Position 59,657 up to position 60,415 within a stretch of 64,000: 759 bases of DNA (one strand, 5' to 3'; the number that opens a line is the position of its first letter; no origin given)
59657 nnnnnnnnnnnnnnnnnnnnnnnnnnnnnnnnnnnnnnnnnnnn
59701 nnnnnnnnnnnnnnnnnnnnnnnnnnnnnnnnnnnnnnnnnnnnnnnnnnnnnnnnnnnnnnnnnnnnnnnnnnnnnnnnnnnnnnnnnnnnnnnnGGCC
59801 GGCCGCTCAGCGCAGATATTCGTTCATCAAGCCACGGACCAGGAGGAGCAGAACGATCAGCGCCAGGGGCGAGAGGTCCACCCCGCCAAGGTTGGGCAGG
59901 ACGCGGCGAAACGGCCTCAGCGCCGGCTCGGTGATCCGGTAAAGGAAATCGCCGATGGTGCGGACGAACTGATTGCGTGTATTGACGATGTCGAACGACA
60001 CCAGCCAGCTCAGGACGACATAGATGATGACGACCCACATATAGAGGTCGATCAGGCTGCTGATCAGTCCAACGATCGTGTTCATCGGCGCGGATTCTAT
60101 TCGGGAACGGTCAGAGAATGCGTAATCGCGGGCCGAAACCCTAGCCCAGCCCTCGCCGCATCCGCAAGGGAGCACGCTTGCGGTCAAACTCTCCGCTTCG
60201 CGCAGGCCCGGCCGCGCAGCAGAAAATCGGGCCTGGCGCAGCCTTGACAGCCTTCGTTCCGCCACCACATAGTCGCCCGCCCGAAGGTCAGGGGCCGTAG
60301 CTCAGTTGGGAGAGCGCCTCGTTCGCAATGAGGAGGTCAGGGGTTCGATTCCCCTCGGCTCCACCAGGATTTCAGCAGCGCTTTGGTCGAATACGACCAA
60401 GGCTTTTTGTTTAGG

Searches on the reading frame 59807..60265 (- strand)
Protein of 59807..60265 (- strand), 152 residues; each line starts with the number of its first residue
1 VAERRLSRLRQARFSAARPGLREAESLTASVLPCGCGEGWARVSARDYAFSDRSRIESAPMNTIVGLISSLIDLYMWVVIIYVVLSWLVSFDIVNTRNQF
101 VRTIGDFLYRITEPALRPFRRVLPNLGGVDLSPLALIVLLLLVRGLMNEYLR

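Call 108: search_protein_families(library=pfam, proteins=[window:59807-60265:-], max_evalue=0.001)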
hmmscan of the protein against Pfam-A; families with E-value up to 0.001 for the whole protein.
window:59807-60265:- (152 aa): 1 family
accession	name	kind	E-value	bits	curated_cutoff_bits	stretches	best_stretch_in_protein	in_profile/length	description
PF02325.22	YGGT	-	3.8e-23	82.1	27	1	70-146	2-69/70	YGGT family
